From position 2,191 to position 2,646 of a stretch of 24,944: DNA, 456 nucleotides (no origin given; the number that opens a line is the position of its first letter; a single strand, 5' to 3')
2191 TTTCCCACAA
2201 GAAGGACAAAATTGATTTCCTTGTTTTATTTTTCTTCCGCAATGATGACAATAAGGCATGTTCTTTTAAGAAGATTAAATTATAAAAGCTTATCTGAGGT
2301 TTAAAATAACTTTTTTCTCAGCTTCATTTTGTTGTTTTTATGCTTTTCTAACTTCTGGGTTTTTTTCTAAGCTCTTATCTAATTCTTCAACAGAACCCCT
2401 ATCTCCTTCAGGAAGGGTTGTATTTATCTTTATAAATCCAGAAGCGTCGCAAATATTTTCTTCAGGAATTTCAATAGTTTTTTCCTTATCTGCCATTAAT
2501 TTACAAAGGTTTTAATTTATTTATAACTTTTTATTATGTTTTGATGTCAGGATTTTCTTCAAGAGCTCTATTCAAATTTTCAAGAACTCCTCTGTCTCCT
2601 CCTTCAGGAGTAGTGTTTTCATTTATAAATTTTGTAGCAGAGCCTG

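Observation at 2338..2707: Two unannotated tandem paralogous micro-proteins sharing an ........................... motif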

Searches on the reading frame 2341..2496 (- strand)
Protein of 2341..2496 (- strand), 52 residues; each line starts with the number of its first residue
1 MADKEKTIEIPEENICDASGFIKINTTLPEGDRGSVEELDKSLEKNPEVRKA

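Call 7: search_protein_families(library=pfam, proteins=[window:2341-2496:-], max_evalue=1)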
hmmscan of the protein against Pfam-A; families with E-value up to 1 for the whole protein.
seq(52 aa): 0 families

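Call 8: search_protein_families(library=ncbifam, proteins=[window:2341-2496:-], max_evalue=10)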
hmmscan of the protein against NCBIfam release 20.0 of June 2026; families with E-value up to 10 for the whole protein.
seq(52 aa): 0 families

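Call 10: find_homologous_proteins(query=A1, max_evalue=10)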
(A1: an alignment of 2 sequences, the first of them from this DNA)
Query A1 (2 sequences) (52 aa, profile of the alignment): 6 proteins with E <= 10 among 7 candidates.
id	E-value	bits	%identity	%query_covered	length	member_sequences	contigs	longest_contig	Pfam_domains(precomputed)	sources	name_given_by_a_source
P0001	4.2e-30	121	100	100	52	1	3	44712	-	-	-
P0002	1.8e-25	106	88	100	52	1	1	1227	-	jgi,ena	-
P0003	4.2e-25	105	90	100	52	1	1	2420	-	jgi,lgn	-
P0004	3.5e-22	96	44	83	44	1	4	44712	-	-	-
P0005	2.8e-20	90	53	83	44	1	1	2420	-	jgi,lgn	-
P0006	1.8e-19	87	47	83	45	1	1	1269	-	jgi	-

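Call 13: find_encoding_contigs(protein=P0003, flank=10000)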
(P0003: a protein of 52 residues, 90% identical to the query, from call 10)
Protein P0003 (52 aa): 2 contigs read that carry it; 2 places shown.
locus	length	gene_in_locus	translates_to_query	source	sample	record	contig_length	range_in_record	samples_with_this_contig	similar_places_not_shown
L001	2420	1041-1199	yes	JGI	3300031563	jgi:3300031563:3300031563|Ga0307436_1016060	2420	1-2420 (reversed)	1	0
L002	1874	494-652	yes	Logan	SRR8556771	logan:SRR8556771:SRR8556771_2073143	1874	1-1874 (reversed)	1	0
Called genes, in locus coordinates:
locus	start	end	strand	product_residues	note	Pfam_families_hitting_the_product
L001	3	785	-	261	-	?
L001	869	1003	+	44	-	-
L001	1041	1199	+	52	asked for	-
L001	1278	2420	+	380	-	PF13240:Zn_Ribbon_1, PF13248:Zn_ribbon_3 (weak), PF00565:SNase, PF00932:LTD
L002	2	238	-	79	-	?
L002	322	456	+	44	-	-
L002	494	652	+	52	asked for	-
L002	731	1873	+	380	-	PF13240:Zn_Ribbon_1, PF13248:Zn_ribbon_3 (weak), PF00565:SNase, PF00932:LTD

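Call 14: find_encoding_contigs(protein=P0002, flank=10000)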
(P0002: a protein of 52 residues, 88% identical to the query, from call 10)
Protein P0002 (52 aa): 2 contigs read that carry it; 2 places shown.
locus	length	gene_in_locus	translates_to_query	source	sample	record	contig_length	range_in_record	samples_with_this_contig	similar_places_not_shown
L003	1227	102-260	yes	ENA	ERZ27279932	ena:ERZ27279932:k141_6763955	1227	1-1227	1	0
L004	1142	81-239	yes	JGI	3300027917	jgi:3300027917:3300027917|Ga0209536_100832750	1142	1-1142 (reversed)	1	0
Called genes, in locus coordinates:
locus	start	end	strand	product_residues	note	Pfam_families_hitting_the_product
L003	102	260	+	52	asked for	-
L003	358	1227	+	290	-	?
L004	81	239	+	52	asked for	-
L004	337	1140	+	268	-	?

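Call 15: find_encoding_contigs(protein=P0006, flank=10000)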
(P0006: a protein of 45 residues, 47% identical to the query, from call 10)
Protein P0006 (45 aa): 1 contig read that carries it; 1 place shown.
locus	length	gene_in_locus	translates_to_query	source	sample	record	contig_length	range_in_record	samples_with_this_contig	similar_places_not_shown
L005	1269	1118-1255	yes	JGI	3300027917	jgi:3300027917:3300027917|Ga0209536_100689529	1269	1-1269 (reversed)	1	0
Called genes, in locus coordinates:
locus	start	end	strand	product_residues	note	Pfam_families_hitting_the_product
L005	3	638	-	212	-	?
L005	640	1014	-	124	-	-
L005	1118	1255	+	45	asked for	-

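Call 21: search_solved_structures(query=A2, max_evalue=10)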
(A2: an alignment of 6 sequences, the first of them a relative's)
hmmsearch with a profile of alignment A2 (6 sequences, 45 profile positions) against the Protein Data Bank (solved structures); distinct sequences matched with E-value up to 10: 6.
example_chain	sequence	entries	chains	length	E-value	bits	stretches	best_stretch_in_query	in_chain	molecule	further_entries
8qae_A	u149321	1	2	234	0.0005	23.3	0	27-38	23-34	sc-apCC-6-SLLA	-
7dgu_A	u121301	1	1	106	0.11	15.7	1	30-44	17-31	de novo designed protein H4A1R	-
10lk_c1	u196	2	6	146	1.4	12.2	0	26-43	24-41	Lipoprotein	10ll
8avn_A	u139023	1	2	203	2.1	11.7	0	29-43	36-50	Superoxide dismutase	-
8avk_A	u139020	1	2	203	2.2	11.7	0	29-43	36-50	Superoxide dismutase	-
5j0h_A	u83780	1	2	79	9.7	9.6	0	28-40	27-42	Design construct 2L6HC3_13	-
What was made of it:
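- Tried and rejected: PDB profile search: it returned only designed coiled coils and superoxide dismutase at chance level (call 21).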

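Call 22: search_protein_families(library=phrogs, proteins=[window:2341-2496:-], max_evalue=10)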
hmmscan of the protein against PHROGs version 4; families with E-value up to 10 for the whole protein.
seq(52 aa): 0 families

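Call 23: search_protein_representatives(alignment_id=A2)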
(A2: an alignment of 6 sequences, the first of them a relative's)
Query: 6 sequences, 45 profile positions. Proteins with E-value up to 0.001 (for the whole library): 57; up to 1e-10: 4; up to 1e-30: 0. The best 57 are listed.
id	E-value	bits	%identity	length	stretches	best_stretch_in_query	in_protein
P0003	1.6e-24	101.8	-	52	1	1-45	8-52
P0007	2.5e-22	94.7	-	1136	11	18-41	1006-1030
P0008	1.3e-11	60.4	-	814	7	26-41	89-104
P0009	1.4e-11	60.3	-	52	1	1-38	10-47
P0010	1.1e-10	57.4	-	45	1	1-43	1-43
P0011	1.3e-10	57.3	-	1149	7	21-40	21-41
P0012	1.6e-10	56.9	-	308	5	24-41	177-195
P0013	3.6e-10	55.8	-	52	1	1-43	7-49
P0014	8.0e-10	54.7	-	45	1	1-42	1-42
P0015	1.8e-09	53.6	-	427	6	22-40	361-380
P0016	2.9e-09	52.9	-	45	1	1-43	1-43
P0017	3.3e-09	52.8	-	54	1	1-42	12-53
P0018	4.1e-09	52.4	-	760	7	26-40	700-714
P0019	3.8e-08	49.4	-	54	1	1-39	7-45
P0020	5.2e-08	48.9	-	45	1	1-42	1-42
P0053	4.8e-04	36.2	-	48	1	3-44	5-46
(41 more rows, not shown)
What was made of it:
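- An exhaustive HMM search of 1.84 billion representatives found a dozen full-length small relatives (call 23).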

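Call 27: find_homologous_proteins(query=A3, max_evalue=1)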
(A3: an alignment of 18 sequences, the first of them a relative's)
Query A3 (18 sequences) (52 aa, profile of the alignment): 30 proteins with E <= 1 among 161 candidates.
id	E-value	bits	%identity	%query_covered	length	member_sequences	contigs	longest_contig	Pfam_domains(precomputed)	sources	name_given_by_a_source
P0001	3.0e-20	89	100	100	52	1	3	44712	-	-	-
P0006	3.6e-20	89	47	83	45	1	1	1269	-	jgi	-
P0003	1.2e-19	87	90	100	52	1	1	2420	-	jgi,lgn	-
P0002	2.4e-19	86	88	100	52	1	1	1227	-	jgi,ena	-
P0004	5.9e-19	85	44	83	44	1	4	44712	-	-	-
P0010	1.2e-18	84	37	83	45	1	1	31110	-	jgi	-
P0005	1.6e-18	84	53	83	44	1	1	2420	-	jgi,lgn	-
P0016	1.6e-18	84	42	83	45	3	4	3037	-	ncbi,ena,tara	tara:strand:+ start:2377 stop:2514 length:138 start_codon:yes stop_codon:yes gene_type:complete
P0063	4.8e-17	79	36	87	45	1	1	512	-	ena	-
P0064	5.0e-17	79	36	87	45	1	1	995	-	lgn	-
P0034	5.8e-17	79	32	79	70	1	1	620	-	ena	-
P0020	8.1e-17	78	31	81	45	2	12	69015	-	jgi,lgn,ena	jgi:hypothetical protein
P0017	9.0e-17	78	54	88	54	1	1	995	-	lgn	-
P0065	2.0e-16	77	48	81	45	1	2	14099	-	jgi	-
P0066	2.5e-16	77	33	87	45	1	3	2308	-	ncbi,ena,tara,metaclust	tara:strand:- start:9 stop:146 length:138 start_codon:yes stop_codon:yes gene_type:complete|metaclus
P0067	7.3e-16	75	38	81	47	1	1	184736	-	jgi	jgi:hypothetical protein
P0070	5.1e-15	73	40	83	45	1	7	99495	-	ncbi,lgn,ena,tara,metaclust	tara:strand:- start:256 stop:393 length:138 start_codon:yes stop_codon:yes gene_type:complete|metacl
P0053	1.8e-14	71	34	85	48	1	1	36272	-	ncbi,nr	ncbi:hypothetical protein GOV14_02205 [Candidatus Pacearchaeota archaeon]|nr:hypothetical protein [C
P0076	7.8e-12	62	36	81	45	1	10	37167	-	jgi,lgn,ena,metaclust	jgi:hypothetical protein|metaclust:\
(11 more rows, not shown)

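Call 28: find_encoding_contigs(protein=P0020, flank=5000, max_places=2)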
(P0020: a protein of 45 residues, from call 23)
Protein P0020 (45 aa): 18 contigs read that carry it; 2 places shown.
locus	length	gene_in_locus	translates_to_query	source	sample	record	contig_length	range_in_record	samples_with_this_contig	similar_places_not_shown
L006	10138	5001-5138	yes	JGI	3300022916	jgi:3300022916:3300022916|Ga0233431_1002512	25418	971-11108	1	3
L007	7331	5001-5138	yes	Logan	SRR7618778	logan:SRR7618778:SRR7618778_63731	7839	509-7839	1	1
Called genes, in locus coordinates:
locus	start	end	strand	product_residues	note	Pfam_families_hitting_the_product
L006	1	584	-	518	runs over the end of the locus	?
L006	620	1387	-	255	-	PF12705:PDDEXK_1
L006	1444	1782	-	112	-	-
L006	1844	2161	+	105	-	-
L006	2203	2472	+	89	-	-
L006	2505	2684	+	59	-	-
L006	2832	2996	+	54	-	-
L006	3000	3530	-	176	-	-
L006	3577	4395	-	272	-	PF13495:Phage_int_SAM_4 (weak), PF00589:Phage_integrase, PF22823:MrpR_C_cat (weak)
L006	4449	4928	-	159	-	PF01988:VIT1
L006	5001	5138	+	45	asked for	-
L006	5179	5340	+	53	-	-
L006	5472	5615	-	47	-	-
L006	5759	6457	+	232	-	-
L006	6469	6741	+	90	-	PF14947:HTH_45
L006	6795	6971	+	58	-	-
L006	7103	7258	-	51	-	-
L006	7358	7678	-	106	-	PF23477:zf_Tbcl_2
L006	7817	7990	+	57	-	-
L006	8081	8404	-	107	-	PF01906:YbjQ_1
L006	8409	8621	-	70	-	-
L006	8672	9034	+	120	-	-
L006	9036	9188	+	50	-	-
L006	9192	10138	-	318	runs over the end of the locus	PF01022:HTH_5 (faint), PF13404:HTH_AsnC-type, PF13412:HTH_24, PF13730:HTH_36 (faint), PF01037:AsnC_trans_reg (faint), PF01047:MarR (weak), PF13412:HTH_24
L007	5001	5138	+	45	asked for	-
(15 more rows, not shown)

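Call 29: find_encoding_contigs(protein=P0070, flank=5000, max_places=2)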
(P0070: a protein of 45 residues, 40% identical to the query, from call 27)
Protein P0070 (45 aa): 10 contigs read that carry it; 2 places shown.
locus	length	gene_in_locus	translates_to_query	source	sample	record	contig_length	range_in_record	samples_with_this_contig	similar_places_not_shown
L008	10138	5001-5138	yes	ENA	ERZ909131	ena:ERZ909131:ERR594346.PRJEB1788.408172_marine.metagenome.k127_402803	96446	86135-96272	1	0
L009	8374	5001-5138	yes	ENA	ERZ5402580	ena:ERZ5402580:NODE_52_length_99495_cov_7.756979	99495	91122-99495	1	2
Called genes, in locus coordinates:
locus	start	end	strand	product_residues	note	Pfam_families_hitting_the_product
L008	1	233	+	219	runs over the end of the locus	-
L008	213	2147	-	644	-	PF04851:ResIII, PF13307:Helicase_C_2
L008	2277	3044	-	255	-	PF12705:PDDEXK_1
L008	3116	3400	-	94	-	-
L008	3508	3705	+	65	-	-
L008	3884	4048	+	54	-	-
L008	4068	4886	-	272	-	PF13495:Phage_int_SAM_4, PF00589:Phage_integrase, PF16795:Phage_integr_3 (faint), PF22823:MrpR_C_cat (weak)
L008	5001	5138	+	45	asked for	-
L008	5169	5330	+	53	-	-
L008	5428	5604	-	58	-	-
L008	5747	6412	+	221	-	-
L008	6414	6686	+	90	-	PF14947:HTH_45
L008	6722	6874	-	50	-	-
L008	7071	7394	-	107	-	PF23477:zf_Tbcl_2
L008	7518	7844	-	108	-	PF01906:YbjQ_1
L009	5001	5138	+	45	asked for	-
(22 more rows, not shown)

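Call 30: find_encoding_contigs(protein=P0010, flank=5000, max_places=2)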
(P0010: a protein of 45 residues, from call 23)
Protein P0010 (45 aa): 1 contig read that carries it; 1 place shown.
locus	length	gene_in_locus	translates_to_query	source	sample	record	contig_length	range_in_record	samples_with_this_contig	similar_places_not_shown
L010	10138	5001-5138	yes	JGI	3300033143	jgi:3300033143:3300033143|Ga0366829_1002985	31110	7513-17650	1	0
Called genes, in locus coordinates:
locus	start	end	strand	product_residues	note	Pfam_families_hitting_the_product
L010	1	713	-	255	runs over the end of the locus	PF12705:PDDEXK_1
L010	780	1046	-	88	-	-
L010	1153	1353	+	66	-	-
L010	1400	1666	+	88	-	-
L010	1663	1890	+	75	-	-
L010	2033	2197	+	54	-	-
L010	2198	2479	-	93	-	PF22277:EncFtn-like, PF02915:Rubrerythrin (weak)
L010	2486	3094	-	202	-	PF00081:Sod_Fe_N, PF02777:Sod_Fe_C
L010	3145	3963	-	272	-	PF13495:Phage_int_SAM_4 (weak), PF00589:Phage_integrase, PF16795:Phage_integr_3 (weak), PF22823:MrpR_C_cat (weak)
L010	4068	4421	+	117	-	-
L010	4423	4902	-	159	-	PF01988:VIT1 (faint)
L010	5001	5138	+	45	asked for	-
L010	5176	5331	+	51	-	-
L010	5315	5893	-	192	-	-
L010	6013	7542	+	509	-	PF10996:Beta-Casp, PF07521:RMMBL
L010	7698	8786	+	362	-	PF13207:AAA_17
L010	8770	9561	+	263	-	PF01791:DeoC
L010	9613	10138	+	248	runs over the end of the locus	PF00248:Aldo_ket_red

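Call 31: find_encoding_contigs(protein=P0067, flank=5000, max_places=2)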
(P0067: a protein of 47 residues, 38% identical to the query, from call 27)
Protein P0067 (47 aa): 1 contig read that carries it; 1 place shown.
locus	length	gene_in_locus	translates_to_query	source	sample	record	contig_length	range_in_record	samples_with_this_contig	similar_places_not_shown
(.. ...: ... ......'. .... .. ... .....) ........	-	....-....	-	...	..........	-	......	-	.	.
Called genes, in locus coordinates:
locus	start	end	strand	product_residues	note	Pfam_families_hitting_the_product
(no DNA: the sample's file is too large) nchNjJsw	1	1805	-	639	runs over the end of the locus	PF04851:ResIII (weak), PF13307:Helicase_C_2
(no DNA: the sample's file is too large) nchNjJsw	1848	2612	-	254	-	PF12705:PDDEXK_1, PF10926:DUF2800 (weak)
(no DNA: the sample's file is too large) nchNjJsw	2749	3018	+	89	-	-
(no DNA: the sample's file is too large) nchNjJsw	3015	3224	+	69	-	-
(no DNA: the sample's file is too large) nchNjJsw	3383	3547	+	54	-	-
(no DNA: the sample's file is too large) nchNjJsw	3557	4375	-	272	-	PF13495:Phage_int_SAM_4, PF00589:Phage_integrase, PF22823:MrpR_C_cat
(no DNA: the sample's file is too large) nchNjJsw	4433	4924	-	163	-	PF01988:VIT1 (faint)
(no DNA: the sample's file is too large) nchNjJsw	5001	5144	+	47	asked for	-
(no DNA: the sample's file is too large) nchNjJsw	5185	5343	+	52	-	-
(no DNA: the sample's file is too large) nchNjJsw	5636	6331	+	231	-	-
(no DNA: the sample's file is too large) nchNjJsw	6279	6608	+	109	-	PF14947:HTH_45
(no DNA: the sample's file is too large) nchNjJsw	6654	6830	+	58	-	-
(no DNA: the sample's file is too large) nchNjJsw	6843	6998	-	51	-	-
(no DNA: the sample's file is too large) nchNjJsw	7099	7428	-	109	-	PF23477:zf_Tbcl_2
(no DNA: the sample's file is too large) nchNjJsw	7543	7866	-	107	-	PF01906:YbjQ_1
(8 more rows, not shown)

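Call 42: predict_structure(alignment_id=A4)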
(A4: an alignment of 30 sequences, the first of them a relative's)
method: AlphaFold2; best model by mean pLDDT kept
length: 52 residues; sequences in the alignment: 30
mean_pLDDT: 68.9   pTM: 0.33
mean pLDDT of the five models: 68.9, 65.6, 64.9, 64.9, 62.9
residues with pLDDT >= 90: 0; 70-90: 22; 50-70: 28; < 50: 2
segments of 3 or more residues with pLDDT < 50: none
pLDDT, mean of each block of 10 residues (from residue 1): 61 56 64 82 83 59
secondary structure, 60 per line:
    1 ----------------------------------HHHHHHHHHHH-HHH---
elements in order: H35-45
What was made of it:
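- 2338..2496 (-): Long-type micro-protein gene, 52 aa (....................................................). It is the downstream member of the pair. AlphaFold predicts a helix at residues 35-45 only (call 42).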

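Call 43: find_encoding_contigs(protein=P0053, flank=6000, max_places=2)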
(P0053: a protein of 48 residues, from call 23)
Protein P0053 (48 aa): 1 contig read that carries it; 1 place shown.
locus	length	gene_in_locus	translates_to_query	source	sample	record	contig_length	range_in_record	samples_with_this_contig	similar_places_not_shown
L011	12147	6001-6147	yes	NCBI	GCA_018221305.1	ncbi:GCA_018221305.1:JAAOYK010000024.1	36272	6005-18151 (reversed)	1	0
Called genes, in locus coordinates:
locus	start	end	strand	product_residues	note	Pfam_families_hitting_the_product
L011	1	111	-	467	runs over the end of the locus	PF00109:ketoacyl-synt, PF02801:Ketoacyl-synt_C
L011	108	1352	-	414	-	PF01136:Peptidase_U32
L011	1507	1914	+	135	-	-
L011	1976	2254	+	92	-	-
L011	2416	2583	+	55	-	-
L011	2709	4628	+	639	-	-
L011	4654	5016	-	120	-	PF06397:Desulfoferrod_N, PF01880:Desulfoferrodox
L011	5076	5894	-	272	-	PF13495:Phage_int_SAM_4, PF00589:Phage_integrase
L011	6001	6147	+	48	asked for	-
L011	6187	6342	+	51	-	-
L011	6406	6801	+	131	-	-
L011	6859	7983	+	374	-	PF13240:Zn_Ribbon_1 (weak), PF13248:Zn_ribbon_3 (weak), PF24460:DUF7575 (weak), PF00565:SNase, PF00932:LTD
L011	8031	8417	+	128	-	-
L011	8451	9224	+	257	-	PF01145:Band_7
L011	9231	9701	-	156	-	PF00565:SNase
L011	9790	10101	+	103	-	-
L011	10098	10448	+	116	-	-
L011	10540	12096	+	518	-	PF00753:Lactamase_B (faint), PF10996:Beta-Casp, PF07521:RMMBL (weak)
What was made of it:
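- L011 has rearranged the far side of xerA but kept the pair (call 43). The nuclease is one gene further downstream in the Pacearchaeota MAG L011 (call 43).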

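Call 44: find_encoding_contigs(protein=P0076, flank=6000, max_places=2)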
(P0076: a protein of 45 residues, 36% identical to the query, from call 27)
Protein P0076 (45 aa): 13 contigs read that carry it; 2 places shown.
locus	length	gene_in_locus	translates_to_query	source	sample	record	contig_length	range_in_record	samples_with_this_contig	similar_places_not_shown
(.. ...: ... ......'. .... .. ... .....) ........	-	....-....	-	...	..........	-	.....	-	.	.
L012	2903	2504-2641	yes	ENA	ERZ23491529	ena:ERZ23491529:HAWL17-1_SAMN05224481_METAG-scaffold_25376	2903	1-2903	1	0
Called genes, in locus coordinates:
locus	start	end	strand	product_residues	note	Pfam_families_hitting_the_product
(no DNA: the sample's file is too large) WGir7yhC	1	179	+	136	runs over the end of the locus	PF00380:Ribosomal_S9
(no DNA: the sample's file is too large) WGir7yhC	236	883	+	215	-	-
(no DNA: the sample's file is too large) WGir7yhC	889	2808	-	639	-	PF04851:ResIII, PF13307:Helicase_C_2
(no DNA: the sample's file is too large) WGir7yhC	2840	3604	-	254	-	PF12705:PDDEXK_1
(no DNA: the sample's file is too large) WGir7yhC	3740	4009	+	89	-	-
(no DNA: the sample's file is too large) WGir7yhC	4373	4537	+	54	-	-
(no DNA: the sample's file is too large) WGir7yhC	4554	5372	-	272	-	PF13495:Phage_int_SAM_4 (weak), PF16795:Phage_integr_3 (faint), PF00589:Phage_integrase, PF22823:MrpR_C_cat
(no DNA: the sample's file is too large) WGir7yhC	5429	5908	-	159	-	PF01988:VIT1 (weak)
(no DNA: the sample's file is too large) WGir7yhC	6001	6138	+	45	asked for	-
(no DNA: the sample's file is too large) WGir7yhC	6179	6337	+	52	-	-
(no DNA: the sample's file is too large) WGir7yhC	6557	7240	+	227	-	-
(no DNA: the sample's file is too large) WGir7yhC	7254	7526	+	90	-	PF14947:HTH_45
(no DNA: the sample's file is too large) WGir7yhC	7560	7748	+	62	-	-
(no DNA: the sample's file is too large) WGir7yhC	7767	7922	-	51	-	-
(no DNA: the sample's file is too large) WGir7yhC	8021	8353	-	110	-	PF23477:zf_Tbcl_2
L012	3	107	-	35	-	?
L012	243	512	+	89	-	-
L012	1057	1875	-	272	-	PF13495:Phage_int_SAM_4 (weak), PF16795:Phage_integr_3 (faint), PF00589:Phage_integrase, PF22823:MrpR_C_cat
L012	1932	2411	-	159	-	PF01988:VIT1 (weak)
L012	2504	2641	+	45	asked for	-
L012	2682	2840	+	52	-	-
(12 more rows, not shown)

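Call 45: find_encoding_contigs(protein=P0065, flank=6000, max_places=2)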
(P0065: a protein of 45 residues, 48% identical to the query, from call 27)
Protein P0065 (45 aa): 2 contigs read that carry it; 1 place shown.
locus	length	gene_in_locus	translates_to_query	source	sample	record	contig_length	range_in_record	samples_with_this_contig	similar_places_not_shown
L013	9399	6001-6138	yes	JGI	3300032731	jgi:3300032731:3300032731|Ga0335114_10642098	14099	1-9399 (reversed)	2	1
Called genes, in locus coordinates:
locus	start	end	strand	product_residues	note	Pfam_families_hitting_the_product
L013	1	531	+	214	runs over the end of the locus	-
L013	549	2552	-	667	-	PF04851:ResIII (weak), PF13307:Helicase_C_2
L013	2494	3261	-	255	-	PF12705:PDDEXK_1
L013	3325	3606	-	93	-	-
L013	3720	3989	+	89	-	-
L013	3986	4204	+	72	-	-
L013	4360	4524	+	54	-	-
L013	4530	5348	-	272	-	PF13495:Phage_int_SAM_4, PF00589:Phage_integrase, PF22823:MrpR_C_cat (weak)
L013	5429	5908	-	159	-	PF01988:VIT1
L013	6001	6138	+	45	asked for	-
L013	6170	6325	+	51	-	-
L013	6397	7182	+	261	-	PF01791:DeoC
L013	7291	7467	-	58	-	-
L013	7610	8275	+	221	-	-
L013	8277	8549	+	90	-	PF14947:HTH_45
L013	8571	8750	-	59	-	PF13396:PLDc_N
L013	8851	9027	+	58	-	-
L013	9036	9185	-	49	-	-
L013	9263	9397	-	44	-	?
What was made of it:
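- Iron and oxidative-stress genes (VIT1-like, SOD, EncFtn-like, desulfoferrodoxin) recur in the neighbourhood in several loci (calls 28, 30, 43-45).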

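Call 46: search_protein_families(library=pfam, alignment_id=A4, max_evalue=10)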
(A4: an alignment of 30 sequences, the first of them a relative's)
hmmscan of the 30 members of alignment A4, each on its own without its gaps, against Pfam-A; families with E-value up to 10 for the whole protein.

A. member 1, P0001 (52 aa): 0 families

B. families by the number of members that match (of 30 scanned): 9 families
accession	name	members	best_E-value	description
PF01132.26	EFP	2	0.021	Elongation factor P (EF-P) OB domain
PF08478.15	POTRA_1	1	0.048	POTRA domain, FtsQ-type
PF16215.11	DUF4876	1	0.066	Protein of unknown function (DUF4876)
PF15563.11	Imm19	1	0.08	Immunity protein 19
PF09016.15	Pas_Saposin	1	0.1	Pas factor saposin fold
PF06689.19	zf-C4_ClpX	1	0.1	ClpX C4-type zinc finger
PF01355.22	HIPIP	1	0.13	High potential iron-sulfur protein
PF12842.12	DUF3819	1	0.19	CCR4-Not complex, Not1 subunit, domain of unknown function DUF3819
PF10717.14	ODV-E18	1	0.22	Occlusion-derived virus envelope protein ODV-E18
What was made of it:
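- On Pup-like modifiers: There is no Pfam hit (calls 7, 46).
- Closest known: Tetratricopeptide. Different: No Pfam TPR model hits any of the 30 members even at E <= 10 (call 46).
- Closest known: Pup / UBact-type disordered small protein modifiers. Different: There is no Pfam Pup hit (calls 7, 46).
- Closest known: Hydrophilins, LEA-like proteins and small acid-soluble stress proteins. Different: There are no internal repeats and no match to the LEA, KGG, CsbD or SASP models (calls 7, 46).
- Tried and rejected: Scanning all 30 members against Pfam at E <= 10 gave only scattered single hits such as EFP and POTRA (call 46).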

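Call 60: find_related_loci(query=A7, collection=genome_contigs, flank=4000)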
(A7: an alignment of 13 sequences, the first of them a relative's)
Query A7 (45 aa) in genome_contigs; peptide patterns used: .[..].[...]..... (x = any residue, [..] = any of these).
9 stretches matched a pattern, but none encodes a relative of the query by tblastn (E <= 1e-3).

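Call 61: find_related_loci(query=A6, collection=genome_contigs, flank=4000)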
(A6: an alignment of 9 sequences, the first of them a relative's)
Query A6 (53 aa) in genome_contigs; peptide patterns used: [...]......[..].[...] (x = any residue, [..] = any of these).
125 stretches matched a pattern, but none encodes a relative of the query by tblastn (E <= 1e-3).
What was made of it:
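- Pattern scans of 185,579 species genomes found no other canonical member (calls 60, 61).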

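Call 62: find_related_loci(query=A7, collection=metagenome_contigs, flank=2500)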
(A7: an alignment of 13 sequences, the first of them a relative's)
Query A7 (45 aa) in metagenome_contigs; peptide patterns used: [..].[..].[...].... (x = any residue, [..] = any of these).
44 stretches matched a pattern; 3 encode a relative of the query (tblastn E <= 1e-3); 3 distinct loci.
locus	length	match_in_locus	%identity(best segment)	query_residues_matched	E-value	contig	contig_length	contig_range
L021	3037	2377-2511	73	1-45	2e-20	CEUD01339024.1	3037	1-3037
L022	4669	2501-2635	78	1-45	2e-20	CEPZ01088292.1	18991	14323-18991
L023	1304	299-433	73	1-45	2e-20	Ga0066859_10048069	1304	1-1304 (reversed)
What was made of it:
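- Checked: orthologues with a preserved frame (calls 10, 13-15, 27-31, 43-45, 62);
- Tried and rejected: The subfamily alignments found nothing in genome_contigs (calls 60, 61) and only three further metagenome loci (call 62).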
